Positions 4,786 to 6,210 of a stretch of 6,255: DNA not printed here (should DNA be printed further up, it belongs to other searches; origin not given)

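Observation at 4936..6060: Stand-alone DUF3800-like gene on the opposite strand: candidate accessory nuclease or defence/anti-defence gene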

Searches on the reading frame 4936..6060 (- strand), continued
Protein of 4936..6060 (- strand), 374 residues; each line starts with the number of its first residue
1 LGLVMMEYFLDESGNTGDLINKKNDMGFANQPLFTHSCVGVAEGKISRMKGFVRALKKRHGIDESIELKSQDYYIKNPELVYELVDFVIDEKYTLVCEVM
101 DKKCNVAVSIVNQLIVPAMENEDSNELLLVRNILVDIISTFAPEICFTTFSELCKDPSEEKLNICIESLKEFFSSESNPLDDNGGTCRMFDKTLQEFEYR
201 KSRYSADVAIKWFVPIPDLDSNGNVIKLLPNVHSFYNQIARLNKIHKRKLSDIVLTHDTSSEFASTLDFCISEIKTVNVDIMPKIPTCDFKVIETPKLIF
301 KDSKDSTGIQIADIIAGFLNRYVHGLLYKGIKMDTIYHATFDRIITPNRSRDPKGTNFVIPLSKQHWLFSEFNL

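Call 27: find_encoding_contigs(protein=P0052, flank=8000, max_places=3)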
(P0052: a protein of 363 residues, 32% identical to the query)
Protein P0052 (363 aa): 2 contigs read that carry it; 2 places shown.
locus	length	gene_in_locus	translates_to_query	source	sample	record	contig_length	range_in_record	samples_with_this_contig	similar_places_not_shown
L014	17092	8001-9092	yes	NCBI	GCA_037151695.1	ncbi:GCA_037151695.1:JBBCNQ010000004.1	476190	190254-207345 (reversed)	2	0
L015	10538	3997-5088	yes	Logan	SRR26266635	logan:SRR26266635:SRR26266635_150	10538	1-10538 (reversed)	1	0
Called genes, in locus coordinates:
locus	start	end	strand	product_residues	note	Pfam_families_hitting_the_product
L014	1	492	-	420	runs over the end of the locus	-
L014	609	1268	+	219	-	-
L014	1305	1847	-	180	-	-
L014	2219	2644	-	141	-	PF12587:DUF3761 (weak)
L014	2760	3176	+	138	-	-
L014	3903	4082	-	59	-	-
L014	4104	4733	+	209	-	-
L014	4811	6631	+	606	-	-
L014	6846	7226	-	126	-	-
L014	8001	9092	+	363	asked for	PF12686:DUF3800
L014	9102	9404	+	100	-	-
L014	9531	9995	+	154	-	-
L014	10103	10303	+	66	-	-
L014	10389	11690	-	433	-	-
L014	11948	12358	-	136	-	-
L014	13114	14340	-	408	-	PF13356:Arm-DNA-bind_3, PF22022:Phage_int_M, PF00589:Phage_integrase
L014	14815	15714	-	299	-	-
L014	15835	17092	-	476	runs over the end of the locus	PF13520:AA_permease_2, PF00324:AA_permease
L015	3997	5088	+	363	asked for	PF12686:DUF3800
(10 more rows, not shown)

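Call 36: predict_structure(alignment_id=A1)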
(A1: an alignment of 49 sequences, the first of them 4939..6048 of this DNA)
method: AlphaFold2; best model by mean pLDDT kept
length: 370 residues; sequences in the alignment: 49
mean_pLDDT: 92.7   pTM: 0.91
mean pLDDT of the five models: 92.7, 92.5, 90.9, 90.8, 90.6
residues with pLDDT >= 90: 293; 70-90: 71; 50-70: 6; < 50: 0
segments of 3 or more residues with pLDDT < 50: none
pLDDT, mean of each block of 10 residues (from residue 1): 94 69 86 97 98 97 94 97 97 96 95 79 90 96 95 96 97 90 95 96 94 85 86 97 97 85 92 88 94 94 97 97 94 97 92 96 93
secondary structure, 60 per line:
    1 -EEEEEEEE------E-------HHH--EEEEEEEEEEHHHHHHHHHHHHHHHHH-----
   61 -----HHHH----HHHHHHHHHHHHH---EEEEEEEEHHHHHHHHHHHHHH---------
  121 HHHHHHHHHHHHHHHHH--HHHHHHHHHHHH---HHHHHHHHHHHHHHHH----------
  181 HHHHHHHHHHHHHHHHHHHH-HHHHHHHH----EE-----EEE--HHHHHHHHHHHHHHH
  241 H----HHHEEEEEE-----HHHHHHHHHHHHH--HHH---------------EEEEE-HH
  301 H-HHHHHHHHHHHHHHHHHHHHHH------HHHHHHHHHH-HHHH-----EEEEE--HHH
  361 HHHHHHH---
elements in order: E2-9 E29-38 H39-55 H66-69 H74-86 E90-97 H98-111 H121-137 H140-151 H155-170 H181-200 H202-209 E221-223 H226-241 E249-254 H260-272 E293-297 H303-324 H331-340 H342-345 E351-355 H358-367

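Call 42: search_dna_similar(query=window:4939-6048:-, collection=phages, mode=protein, max_rows=25, max_evalue=0.001)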
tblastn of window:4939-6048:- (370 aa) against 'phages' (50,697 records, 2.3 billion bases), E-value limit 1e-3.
No match.

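Call 45: search_protein_families(library=pfam, proteins=[L012:7183-7929:+, L012:9179-10021:+, L011:7224-7952:-, L011:9331-9783:+, L008:11199-11984:-, L014:9102-9404:+, L014:9531-9995:+, L014:6846-7226:-], max_evalue=0.01)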
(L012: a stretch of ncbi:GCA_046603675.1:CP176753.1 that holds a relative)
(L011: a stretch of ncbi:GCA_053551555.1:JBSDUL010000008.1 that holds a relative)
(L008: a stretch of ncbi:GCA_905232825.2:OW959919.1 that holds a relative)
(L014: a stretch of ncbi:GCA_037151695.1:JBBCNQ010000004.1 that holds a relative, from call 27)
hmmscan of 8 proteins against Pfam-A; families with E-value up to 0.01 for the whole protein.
L012:7183-7929:+ (248 aa): 0 families

L012:9179-10021:+ (280 aa): 3 families
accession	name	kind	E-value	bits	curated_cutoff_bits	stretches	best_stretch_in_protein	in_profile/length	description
PF18165.6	pP_pnuc_1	-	1.8e-39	134.8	26.3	1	15-149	3-131/133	Predicted pPIWI-associating nuclease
PF18166.6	pP_pnuc_2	-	9e-27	94.1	25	1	159-279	2-122/122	Predicted pPIWI-associating nuclease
PF10157.14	BORCS6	-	0.00035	21.1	35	0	105-166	20-81/101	BLOC-1-related complex sub-unit 6 C-terminal helix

L011:7224-7952:- (242 aa): 0 families

L011:9331-9783:+ (150 aa): 0 families

L008:11199-11984:- (261 aa): 1 family
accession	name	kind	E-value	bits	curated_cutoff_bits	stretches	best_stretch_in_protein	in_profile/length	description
PF23093.1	GBD_Tenm3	-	0.009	16.3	27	0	99-206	16-121/130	Teneurin-3-like, galactose-binding domain-like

L014:9102-9404:+ (100 aa): 0 families

L014:9531-9995:+ (154 aa): 0 families

L014:6846-7226:- (126 aa): 0 families

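Call 46: search_protein_families(library=padloc, proteins=[L012:7183-7929:+, L012:9179-10021:+, L011:7224-7952:-, L011:9331-9783:+, L008:11199-11984:-, L014:9102-9404:+, L014:9531-9995:+, L014:6846-7226:-, L012:8001-9116:+], max_evalue=0.01)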
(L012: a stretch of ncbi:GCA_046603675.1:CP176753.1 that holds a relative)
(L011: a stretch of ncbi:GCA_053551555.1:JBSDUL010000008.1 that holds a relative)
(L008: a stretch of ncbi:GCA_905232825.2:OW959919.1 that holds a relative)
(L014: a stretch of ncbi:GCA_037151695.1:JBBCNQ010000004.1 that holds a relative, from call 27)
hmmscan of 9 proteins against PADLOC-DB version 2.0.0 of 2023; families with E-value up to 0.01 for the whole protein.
L012:7183-7929:+ (248 aa): 1 family
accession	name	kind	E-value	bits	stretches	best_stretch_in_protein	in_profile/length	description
PDLC01032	Csx1/Csm6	-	0.0068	13.7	1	77-174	290-353/412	CARF+HEPN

L012:9179-10021:+ (280 aa): 2 families
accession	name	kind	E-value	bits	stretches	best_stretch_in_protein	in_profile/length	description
PDLC02413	Aga_Nuclease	-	8e-76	252.8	1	11-280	2-267/267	-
PDLC04632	PDC-M40C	-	0.0023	15.1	1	109-230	93-208/346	-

L011:7224-7952:- (242 aa): 3 families
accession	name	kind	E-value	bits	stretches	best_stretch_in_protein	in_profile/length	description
PDLC04134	mad2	-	3.9e-10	37.2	1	15-165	238-385/492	mads_2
PDLC03258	MTase_II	-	0.0001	19.6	1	45-138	22-114/366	Type II methyltransferase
PDLC03293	MTase_II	-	0.00049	17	1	89-146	63-116/427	Type II methyltransferase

L011:9331-9783:+ (150 aa): 0 families

L008:11199-11984:- (261 aa): 0 families

L014:9102-9404:+ (100 aa): 0 families

L014:9531-9995:+ (154 aa): 0 families

L014:6846-7226:- (126 aa): 0 families

L012:8001-9116:+ (371 aa): 1 family
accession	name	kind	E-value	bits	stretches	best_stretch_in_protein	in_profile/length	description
PDLC05033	PDC-S51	-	1.3e-06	25.5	0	2-96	24-113/376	-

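Call 48: search_solved_structures(query=A1, max_evalue=10, show_alignments=3)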
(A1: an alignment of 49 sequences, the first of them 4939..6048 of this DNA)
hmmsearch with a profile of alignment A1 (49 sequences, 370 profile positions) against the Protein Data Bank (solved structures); distinct sequences matched with E-value up to 10: 1.
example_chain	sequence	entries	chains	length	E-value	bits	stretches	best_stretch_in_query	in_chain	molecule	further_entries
6a9t_A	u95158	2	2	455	0.64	12.1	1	121-199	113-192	Intermediate cleaving peptidase 55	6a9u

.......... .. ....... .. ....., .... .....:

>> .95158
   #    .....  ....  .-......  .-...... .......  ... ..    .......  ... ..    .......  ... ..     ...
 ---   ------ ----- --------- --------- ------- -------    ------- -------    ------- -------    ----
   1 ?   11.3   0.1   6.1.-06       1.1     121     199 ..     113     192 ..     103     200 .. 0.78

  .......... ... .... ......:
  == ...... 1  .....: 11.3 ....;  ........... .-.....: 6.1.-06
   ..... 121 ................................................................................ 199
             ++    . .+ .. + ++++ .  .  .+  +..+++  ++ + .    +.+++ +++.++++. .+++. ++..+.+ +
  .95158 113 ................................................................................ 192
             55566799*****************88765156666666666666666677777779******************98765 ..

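Call 52: find_encoding_contigs(protein=P0055, flank=8000, max_places=2)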
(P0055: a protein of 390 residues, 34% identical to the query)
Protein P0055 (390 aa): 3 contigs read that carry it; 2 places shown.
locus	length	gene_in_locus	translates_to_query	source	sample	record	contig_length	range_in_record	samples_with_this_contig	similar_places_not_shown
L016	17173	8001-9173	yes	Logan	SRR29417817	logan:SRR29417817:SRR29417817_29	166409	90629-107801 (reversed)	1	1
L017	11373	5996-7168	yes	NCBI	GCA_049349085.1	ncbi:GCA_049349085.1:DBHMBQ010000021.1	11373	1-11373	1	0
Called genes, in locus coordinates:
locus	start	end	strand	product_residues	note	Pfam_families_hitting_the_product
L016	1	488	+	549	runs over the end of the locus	PF00149:Metallophos, PF21953:NadN_nucleosid_C (faint), PF02872:5_nucleotid_C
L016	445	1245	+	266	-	PF01209:Ubie_methyltran, PF13489:Methyltransf_23, PF02353:CMAS (weak), PF08003:Methyltransf_9, PF13847:Methyltransf_31, PF08241:Methyltransf_11, PF08242:Methyltransf_12, PF13649:Methyltransf_25, +2 more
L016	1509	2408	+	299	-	PF01634:HisG, PF08029:HisG_C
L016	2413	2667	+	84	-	-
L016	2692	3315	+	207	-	PF00132:Hexapep, PF14602:Hexapep_2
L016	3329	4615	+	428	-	PF00815:Histidinol_dh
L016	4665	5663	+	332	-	PF13310:Virulence_RhuM, PF02661:Fic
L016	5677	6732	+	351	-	PF00155:Aminotran_1_2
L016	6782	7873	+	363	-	PF13242:Hydrolase_like (weak), PF00475:IGPD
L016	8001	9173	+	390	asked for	PF12686:DUF3800 (weak)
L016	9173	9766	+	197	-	PF00117:GATase, PF01174:SNO (faint)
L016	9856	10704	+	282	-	PF02498:Bro-N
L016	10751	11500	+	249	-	PF00977:His_biosynth, PF02581:TMP-TENI (faint), PF00290:Trp_syntA (faint), PF03060:NMO (faint), PF01207:Dus (faint)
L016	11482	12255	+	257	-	PF00977:His_biosynth, PF01207:Dus (faint)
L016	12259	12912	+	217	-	-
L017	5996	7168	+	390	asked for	PF12686:DUF3800 (weak)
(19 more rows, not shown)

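Call 53: find_encoding_contigs(protein=P0057, flank=8000, max_places=2)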
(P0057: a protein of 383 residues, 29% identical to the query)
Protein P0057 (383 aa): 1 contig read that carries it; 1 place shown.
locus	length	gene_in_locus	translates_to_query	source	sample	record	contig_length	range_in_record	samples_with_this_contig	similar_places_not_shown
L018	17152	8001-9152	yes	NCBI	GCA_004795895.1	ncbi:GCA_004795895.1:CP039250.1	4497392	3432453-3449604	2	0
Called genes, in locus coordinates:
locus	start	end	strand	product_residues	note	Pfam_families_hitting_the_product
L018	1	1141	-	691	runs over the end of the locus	PF13175:AAA_15, PF13476:AAA_23, PF13175:AAA_15, PF13304:AAA_21, PF20469:OLD-like_TOPRIM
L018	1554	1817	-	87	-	-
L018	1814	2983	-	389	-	PF14280:DUF4365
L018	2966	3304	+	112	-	-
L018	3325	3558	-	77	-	-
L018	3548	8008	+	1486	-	-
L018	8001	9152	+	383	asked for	PF12686:DUF3800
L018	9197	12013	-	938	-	PF13401:AAA_22 (weak), PF02810:SEC-C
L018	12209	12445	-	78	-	-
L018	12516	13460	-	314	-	PF05168:HEPN (weak)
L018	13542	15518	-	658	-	PF11843:DUF3363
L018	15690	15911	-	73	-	-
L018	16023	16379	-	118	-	-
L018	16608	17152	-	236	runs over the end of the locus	PF01464:SLT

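Call 54: find_encoding_contigs(protein=P0044, flank=8000, max_places=2)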
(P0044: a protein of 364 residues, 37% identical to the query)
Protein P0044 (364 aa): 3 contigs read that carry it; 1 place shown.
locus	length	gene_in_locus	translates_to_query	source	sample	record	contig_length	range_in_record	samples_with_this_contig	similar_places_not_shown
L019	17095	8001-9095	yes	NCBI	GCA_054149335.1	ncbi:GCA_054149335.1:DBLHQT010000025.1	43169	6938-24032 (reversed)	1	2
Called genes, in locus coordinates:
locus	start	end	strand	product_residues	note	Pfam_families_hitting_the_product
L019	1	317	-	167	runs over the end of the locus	PF03245:Phage_lysis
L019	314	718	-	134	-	PF13539:Peptidase_M15_4 (faint)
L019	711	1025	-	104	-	PF16083:Phage_holin_3_3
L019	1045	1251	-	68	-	PF05489:Phage_tail_X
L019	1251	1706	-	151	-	PF05926:Phage_GPL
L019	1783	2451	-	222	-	PF05944:Phage_term_smal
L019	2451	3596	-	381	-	PF05125:Phage_cap_P2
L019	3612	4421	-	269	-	PF05929:Phage_GPO_N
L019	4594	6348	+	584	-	PF06056:Terminase_5, PF03237:Terminase_6N, PF17289:Terminase_6C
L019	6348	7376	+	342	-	PF04860:Phage_portal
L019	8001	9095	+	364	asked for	PF12686:DUF3800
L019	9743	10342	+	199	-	-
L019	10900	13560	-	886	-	PF13155:Toprim_2, PF13362:Toprim_3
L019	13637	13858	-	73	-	PF01258:zf-dskA_traR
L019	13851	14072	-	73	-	PF10809:DUF2732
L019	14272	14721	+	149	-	-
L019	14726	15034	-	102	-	-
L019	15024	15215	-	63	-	-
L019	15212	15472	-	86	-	PF10743:Phage_Cox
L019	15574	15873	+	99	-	PF12844:HTH_19 (weak)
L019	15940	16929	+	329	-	PF24624:Int_N, PF00589:Phage_integrase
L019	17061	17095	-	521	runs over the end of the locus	PF13192:Thioredoxin_3, PF00890:FAD_binding_2 (faint), PF01134:GIDA (faint), PF01266:DAO (faint), PF07992:Pyr_redox_2, PF12831:FAD_oxidored (weak), PF13738:Pyr_redox_3, PF00070:Pyr_redox, +1 more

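Call 56: find_related_loci(query=A1, collection=genome_contigs, flank=8000)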
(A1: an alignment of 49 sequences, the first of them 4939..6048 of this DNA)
Query A1 (370 aa) in genome_contigs; peptide patterns used: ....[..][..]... (x = any residue, [..] = any of these).
95 stretches matched a pattern; 74 encode a relative of the query (tblastn E <= 1e-3); 74 distinct loci.
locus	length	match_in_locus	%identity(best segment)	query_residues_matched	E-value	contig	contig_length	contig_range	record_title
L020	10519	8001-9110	99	1-370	0e+0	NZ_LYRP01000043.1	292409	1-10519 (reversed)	Mangrovibacter phragmitis strain MP23 scaffold5.1, whole genome shotgun sequence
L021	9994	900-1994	39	4-368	2e-75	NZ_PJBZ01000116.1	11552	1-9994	Psychromonas sp. Urea-02u-13 contig83, whole genome shotgun sequence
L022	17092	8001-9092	38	3-370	6e-72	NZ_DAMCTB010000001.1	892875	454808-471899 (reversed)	MAG: Pantoea sp. isolate CTOTU50049 NODE_2_length_892875_cov_9.621556, whole genome shotgun sequence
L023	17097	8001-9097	38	3-370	4e-69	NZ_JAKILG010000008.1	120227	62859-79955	Shewanella profunda strain DSM 15900 contig00008, whole genome shotgun sequence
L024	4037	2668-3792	31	1-370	1e-57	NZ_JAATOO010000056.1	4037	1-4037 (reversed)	Vibrio hepatarius strain HF70 NODE_57_length_4037_cov_4.875758, whole genome shotgun sequence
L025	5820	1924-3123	30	1-369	1e-51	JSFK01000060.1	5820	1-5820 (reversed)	Pseudomonas chlororaphis strain EA105 contig_60, whole genome shotgun sequence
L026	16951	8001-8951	32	4-323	1e-47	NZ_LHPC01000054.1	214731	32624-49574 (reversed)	Pseudomonas sp. RIT-PI-q contig_13, whole genome shotgun sequence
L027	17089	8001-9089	32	2-359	6e-47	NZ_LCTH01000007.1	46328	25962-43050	Haemophilus haemolyticus strain 27P25 contig00008, whole genome shotgun sequence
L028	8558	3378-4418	32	2-340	5e-47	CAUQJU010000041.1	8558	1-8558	MAG TPA_asm: uncultured Campylobacter sp. isolate ERR9968837_bin.4_MetaWRAP_v1.3_MAG genome assembly, contig: ERZ2161585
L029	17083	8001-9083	32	2-359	3e-46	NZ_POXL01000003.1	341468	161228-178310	Neisseria subflava strain C2011009653 C2011009653_S23_ctg_863, whole genome shotgun sequence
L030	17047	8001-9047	30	4-356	7e-45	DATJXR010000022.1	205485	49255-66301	MAG TPA_asm: Rhizomicrobium sp. isolate SMAG_U15131 k141_2776662, whole genome shotgun sequence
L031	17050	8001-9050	29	4-357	2e-44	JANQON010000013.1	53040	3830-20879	MAG: Marinicaulis sp. isolate IP29b_bin.134 k99_3060143, whole genome shotgun sequence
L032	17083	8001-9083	30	2-366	6e-44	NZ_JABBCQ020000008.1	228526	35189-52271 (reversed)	Comamonas suwonensis strain EJ-4 scaffold8_size228526, whole genome shotgun sequence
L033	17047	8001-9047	27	3-357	3e-43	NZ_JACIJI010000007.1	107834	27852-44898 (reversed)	Stakelama sediminis strain DSM 27203 Ga0373343_07, whole genome shotgun sequence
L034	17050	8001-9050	29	3-357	9e-43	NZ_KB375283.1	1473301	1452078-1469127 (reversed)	Afipia broomeae ATCC 49717 supercont1.2, whole genome shotgun sequence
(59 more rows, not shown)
